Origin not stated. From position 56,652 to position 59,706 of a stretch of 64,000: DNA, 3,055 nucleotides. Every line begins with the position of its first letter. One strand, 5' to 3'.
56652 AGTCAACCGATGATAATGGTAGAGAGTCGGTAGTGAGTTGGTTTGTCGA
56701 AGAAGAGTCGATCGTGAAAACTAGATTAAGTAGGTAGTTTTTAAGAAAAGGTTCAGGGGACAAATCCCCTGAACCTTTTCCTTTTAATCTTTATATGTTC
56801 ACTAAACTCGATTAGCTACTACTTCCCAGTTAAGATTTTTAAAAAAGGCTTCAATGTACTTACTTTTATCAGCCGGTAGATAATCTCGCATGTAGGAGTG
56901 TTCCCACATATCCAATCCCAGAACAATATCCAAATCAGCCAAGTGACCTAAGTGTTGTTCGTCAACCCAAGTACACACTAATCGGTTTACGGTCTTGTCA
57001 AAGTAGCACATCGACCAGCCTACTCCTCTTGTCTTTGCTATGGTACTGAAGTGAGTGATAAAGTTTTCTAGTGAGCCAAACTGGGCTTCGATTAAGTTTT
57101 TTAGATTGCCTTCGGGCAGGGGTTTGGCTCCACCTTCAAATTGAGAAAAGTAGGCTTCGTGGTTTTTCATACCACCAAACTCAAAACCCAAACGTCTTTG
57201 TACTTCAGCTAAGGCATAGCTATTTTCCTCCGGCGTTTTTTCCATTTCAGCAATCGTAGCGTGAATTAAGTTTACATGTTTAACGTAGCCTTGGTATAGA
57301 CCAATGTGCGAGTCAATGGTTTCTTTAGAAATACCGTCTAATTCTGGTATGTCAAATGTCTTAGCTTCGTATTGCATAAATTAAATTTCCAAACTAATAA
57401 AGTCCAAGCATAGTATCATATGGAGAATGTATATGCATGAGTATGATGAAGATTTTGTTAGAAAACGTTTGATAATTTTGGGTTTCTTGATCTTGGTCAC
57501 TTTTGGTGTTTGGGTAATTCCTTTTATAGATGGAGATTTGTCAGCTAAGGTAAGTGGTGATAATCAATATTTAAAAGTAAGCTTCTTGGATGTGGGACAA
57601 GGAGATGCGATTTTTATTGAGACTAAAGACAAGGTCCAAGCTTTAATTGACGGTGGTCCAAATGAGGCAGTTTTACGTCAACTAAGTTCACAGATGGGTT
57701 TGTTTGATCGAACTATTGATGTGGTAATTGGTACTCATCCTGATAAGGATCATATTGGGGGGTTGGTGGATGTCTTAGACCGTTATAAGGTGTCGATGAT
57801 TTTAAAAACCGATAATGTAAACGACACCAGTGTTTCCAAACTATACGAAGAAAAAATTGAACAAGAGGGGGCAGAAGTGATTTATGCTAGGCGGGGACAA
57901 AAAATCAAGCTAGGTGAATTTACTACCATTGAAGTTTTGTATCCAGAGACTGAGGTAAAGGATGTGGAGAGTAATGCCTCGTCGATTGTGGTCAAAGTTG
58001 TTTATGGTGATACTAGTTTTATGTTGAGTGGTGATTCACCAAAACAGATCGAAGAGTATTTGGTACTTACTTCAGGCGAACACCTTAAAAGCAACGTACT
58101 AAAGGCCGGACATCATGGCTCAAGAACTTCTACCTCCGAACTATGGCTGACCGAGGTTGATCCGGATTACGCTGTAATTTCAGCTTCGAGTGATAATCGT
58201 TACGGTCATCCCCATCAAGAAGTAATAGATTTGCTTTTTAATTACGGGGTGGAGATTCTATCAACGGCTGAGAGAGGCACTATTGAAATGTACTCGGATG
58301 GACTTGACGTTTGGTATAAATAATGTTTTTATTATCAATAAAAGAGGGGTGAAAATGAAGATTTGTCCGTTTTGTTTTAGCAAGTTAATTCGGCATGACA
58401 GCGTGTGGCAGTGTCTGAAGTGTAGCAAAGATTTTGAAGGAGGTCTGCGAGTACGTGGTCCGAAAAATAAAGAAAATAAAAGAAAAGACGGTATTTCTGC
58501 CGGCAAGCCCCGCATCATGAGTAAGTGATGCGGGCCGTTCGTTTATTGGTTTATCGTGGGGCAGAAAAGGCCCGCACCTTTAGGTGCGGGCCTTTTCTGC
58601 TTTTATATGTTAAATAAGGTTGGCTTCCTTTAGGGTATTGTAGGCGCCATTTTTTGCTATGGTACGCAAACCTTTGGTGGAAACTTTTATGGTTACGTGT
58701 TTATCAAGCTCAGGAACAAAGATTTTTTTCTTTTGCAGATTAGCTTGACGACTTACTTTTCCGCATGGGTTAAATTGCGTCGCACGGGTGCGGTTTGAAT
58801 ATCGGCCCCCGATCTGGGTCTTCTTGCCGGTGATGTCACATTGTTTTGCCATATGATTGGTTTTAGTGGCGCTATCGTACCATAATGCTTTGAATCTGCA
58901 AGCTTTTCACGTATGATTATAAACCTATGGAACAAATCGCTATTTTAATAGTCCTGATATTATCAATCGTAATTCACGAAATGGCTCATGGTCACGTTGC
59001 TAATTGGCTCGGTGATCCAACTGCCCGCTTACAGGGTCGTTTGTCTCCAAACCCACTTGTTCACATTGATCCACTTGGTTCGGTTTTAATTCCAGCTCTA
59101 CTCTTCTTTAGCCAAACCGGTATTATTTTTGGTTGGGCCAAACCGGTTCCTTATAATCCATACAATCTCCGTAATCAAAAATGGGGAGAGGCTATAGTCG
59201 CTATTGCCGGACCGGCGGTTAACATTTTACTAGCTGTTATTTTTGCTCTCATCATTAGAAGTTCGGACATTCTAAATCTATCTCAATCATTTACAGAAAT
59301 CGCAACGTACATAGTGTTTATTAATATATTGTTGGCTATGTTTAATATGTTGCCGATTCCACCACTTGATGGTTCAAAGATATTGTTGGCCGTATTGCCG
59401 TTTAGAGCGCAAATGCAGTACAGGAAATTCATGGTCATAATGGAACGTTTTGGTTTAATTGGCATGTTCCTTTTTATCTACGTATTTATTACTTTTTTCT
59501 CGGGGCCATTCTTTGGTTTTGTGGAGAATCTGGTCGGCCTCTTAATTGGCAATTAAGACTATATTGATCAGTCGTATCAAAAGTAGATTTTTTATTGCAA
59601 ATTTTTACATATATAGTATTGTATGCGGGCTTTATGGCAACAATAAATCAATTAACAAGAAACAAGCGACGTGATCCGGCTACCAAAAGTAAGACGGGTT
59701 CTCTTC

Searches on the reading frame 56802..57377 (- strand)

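Call 32: search_protein_families(library=pfam, proteins=[window:56802-57377:-])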
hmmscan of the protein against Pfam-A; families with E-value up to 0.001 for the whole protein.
window:56802-57377:- (191 aa): 2 families
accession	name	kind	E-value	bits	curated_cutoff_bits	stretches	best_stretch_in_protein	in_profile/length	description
PF02777.23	Sod_Fe_C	-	4.7e-23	81.6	20.9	1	88-190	1-102/102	Iron/manganese superoxide dismutases, C-terminal domain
PF00081.27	Sod_Fe_N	-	5.1e-06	27.3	27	1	16-80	18-81/82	Iron/manganese superoxide dismutases, alpha-hairpin domain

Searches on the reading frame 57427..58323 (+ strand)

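Call 32: search_protein_families(library=pfam, proteins=[window:57427-58323:+])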
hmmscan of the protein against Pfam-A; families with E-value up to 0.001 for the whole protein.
window:57427-58323:+ (298 aa): 2 families
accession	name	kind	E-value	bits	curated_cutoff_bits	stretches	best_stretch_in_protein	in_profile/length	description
PF00753.33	Lactamase_B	-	6.2e-12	46.3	22.7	1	55-253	2-194/196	Metallo-beta-lactamase superfamily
PF12706.13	Lactamase_B_2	-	2.7e-05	24.3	27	1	73-204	4-143/200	Beta-lactamase superfamily domain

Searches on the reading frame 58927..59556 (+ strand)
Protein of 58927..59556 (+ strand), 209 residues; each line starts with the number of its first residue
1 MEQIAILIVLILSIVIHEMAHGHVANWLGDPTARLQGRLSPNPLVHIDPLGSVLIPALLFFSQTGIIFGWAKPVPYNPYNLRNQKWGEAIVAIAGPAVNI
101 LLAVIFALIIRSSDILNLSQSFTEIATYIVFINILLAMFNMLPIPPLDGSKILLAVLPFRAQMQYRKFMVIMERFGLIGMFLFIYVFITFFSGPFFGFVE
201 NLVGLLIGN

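Call 32: search_protein_families(library=pfam, proteins=[window:58927-59556:+])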
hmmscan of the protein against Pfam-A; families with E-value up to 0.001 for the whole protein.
window:58927-59556:+ (209 aa): 1 family
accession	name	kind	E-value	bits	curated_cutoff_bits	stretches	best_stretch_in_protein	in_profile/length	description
PF02163.28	Peptidase_M50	-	5e-15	55.9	27.2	2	120-181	157-219/221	Peptidase family M50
